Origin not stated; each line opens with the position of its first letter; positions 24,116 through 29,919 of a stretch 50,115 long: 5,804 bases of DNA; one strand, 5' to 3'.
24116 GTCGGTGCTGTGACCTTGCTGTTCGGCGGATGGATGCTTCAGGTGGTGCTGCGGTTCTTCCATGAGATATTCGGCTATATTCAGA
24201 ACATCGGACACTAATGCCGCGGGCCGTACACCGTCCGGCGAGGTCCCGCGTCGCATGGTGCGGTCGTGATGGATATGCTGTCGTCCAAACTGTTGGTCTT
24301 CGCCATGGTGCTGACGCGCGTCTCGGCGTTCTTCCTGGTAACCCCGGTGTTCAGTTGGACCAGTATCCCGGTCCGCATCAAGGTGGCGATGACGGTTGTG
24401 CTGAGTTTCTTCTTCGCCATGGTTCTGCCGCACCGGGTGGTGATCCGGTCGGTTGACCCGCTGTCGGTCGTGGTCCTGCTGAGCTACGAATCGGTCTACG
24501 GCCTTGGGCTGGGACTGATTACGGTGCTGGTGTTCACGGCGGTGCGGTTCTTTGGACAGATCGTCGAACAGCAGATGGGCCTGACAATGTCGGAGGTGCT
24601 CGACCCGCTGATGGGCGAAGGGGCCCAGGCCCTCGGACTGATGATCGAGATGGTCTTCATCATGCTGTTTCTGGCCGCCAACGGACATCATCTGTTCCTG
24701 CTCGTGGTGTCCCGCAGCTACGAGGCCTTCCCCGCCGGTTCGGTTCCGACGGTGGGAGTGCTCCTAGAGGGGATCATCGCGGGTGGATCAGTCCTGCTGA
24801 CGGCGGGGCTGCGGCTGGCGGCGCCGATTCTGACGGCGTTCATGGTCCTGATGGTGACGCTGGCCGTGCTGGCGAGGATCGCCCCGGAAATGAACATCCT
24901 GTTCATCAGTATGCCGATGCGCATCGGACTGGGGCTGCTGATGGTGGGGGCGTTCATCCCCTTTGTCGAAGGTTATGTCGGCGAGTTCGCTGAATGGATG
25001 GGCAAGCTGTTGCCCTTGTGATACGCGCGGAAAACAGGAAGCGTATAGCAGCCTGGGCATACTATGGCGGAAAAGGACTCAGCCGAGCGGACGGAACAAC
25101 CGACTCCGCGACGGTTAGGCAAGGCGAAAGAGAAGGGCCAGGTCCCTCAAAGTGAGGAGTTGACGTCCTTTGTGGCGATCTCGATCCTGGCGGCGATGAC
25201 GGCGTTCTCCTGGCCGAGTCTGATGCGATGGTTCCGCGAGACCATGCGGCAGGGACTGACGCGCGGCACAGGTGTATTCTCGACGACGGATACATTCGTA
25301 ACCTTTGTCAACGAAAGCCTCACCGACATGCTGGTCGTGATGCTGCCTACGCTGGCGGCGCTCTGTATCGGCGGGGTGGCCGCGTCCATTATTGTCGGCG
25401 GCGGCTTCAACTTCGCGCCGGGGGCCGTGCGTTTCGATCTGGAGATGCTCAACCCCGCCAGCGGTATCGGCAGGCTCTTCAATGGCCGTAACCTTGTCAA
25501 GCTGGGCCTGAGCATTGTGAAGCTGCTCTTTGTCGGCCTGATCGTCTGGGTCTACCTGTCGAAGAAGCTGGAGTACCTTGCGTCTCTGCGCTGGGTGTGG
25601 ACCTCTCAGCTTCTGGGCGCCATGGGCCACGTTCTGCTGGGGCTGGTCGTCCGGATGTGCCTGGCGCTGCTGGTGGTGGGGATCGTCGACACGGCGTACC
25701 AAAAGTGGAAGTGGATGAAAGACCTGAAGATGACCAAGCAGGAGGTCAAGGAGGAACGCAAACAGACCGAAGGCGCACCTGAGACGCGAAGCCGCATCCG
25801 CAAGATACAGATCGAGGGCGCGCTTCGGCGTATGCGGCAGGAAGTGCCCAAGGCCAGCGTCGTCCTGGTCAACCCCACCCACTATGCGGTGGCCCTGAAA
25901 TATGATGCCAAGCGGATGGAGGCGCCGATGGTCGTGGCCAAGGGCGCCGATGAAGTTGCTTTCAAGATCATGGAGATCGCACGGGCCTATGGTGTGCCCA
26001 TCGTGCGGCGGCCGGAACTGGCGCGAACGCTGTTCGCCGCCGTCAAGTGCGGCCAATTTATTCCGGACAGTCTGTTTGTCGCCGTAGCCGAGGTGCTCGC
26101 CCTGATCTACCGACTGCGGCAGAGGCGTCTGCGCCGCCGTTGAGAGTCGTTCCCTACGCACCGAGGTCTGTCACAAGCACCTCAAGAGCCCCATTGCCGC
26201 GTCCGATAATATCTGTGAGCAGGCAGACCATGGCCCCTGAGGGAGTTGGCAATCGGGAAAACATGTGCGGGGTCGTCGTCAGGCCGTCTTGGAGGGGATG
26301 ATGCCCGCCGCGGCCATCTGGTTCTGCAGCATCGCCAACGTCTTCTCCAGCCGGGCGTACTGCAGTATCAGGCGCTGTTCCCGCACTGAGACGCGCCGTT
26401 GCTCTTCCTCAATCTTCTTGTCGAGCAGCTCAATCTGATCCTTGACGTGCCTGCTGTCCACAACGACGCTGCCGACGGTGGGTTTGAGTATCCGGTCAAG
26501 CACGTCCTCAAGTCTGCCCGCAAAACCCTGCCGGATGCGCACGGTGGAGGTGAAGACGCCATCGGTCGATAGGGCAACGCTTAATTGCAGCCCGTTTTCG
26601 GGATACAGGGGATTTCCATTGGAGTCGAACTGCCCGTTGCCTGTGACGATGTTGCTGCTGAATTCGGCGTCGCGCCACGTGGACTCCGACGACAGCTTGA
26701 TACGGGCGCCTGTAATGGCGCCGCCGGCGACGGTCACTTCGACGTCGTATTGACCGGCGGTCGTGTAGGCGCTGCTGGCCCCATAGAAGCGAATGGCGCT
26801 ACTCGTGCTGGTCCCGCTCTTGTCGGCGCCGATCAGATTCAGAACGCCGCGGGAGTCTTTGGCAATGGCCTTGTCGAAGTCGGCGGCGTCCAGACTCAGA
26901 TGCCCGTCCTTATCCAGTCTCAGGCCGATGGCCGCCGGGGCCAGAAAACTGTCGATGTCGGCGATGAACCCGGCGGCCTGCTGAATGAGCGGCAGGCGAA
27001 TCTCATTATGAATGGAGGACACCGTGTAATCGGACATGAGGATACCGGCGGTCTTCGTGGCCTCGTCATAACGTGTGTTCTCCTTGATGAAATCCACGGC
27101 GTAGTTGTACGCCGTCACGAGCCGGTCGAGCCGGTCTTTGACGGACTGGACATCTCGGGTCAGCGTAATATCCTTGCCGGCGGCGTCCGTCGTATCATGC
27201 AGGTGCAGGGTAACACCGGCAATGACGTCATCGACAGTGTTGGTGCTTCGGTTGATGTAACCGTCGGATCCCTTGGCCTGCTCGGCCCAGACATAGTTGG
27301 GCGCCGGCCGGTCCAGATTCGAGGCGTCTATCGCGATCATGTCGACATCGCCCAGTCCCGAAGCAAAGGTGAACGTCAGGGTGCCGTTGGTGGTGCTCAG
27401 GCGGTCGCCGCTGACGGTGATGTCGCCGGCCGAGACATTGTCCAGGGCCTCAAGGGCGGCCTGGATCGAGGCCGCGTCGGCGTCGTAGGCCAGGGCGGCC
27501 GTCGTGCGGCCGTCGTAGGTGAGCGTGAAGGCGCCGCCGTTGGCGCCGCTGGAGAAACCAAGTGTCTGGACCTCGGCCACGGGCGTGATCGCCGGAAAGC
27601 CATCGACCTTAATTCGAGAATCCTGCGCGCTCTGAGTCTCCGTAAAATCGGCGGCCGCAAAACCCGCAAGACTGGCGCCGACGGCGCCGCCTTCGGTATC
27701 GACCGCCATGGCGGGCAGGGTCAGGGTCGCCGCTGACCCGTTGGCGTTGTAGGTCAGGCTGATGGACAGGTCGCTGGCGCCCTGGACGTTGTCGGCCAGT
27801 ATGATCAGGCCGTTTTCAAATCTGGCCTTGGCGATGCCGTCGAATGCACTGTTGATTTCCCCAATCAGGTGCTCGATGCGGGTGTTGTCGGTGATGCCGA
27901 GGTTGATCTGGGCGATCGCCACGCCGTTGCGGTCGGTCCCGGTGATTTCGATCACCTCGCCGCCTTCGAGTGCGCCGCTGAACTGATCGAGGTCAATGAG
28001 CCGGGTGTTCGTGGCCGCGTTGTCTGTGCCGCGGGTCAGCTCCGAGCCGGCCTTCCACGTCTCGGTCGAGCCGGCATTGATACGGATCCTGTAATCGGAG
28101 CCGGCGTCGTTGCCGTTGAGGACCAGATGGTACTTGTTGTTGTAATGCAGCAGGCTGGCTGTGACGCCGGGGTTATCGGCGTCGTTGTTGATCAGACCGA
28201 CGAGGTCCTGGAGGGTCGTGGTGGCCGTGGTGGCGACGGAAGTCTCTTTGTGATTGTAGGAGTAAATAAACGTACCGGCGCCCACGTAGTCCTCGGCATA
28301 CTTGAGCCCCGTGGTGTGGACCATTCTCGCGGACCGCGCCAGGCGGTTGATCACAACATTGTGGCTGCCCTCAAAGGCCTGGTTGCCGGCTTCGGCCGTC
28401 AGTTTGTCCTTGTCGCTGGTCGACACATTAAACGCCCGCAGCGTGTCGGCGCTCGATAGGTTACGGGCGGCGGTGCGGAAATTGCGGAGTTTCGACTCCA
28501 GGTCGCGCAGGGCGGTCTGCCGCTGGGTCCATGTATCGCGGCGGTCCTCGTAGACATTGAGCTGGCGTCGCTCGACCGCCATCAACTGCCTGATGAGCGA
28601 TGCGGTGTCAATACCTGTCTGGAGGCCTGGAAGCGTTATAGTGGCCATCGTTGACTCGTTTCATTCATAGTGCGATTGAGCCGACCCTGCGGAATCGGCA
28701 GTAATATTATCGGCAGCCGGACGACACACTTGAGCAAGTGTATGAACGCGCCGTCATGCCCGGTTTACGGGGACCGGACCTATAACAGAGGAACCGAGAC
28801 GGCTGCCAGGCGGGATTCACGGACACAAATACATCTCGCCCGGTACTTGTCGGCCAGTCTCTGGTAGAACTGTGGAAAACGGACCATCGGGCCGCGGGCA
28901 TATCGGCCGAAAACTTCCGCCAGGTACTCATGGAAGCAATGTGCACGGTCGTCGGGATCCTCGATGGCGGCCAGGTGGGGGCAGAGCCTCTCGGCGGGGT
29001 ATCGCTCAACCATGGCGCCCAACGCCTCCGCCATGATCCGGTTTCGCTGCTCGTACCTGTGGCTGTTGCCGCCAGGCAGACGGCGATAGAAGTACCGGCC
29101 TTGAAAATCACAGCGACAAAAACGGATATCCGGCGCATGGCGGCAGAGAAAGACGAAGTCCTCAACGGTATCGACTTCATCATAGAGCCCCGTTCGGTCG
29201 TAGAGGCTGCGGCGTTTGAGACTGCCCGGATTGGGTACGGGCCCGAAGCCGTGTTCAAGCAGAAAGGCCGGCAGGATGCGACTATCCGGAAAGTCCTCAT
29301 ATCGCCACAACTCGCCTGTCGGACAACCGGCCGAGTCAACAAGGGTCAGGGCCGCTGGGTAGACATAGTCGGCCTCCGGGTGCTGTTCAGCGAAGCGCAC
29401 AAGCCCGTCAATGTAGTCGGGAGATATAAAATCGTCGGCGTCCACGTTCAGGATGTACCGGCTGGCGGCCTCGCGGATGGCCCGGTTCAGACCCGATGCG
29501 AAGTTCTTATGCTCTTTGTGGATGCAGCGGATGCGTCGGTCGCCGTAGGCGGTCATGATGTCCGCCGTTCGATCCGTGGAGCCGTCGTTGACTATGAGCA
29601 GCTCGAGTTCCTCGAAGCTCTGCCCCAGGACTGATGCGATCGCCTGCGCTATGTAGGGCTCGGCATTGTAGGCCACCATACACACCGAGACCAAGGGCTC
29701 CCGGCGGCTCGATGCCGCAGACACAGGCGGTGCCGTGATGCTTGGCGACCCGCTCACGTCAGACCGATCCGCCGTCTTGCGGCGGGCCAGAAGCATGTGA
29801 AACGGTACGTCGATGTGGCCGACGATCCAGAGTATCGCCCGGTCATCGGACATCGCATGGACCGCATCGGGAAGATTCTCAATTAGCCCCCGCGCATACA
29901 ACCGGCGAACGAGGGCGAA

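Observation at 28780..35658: About seven glycosyltransferase-type modules fused in a single 2,292-aa soluble polypeptide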

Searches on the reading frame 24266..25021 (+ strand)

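Call 45: search_protein_families(library=pfam, proteins=[window:24266-25021:+], max_evalue=0.001)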
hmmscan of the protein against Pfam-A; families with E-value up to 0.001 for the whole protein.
window:24266-25021:+ (251 aa): 1 family
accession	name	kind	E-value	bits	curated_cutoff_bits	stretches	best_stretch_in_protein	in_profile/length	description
PF01311.25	Bac_export_1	-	1.7e-49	168.9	27.8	1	10-239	2-224/230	Bacterial export proteins, family 1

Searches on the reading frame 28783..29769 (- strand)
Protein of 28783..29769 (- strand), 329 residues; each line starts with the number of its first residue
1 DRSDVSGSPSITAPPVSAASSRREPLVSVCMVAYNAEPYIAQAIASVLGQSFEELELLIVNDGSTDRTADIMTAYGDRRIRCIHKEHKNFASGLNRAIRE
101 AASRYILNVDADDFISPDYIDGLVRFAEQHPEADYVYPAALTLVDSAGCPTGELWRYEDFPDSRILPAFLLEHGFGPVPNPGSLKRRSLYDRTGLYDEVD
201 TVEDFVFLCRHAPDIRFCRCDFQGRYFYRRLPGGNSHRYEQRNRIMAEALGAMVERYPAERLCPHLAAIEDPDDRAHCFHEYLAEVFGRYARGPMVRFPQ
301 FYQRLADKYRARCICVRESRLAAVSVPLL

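Call 8: search_protein_families(library=pfam, proteins=[window:28783-29769:-], max_evalue=10)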
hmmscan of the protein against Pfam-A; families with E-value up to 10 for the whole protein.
window:28783-29769:- (329 aa): 6 families
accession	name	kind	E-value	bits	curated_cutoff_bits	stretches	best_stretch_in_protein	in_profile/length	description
PF00535.33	Glycos_transf_2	-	1.6e-30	106.6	23.3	1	28-137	1-113/168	Glycosyl transferase family 2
PF10111.15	Glyco_tranf_2_2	-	1.3e-12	48.3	27.3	1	29-216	4-204/276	Glycosyltransferase like family 2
PF13641.12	Glyco_tranf_2_3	-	1.4e-11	45.3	27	1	27-134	3-117/230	Glycosyltransferase like family 2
PF13704.12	Glyco_tranf_2_4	-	1.9e-06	28.7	27.5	1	35-115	2-84/98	Glycosyl transferase family 2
PF19985.4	DUF6421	-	0.095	11.8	25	1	48-134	7-93/437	Family of unknown function (DUF6421)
PF13632.12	Glyco_trans_2_3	-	0.41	10.9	27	1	105-136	1-31/198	Glycosyl transferase family group 2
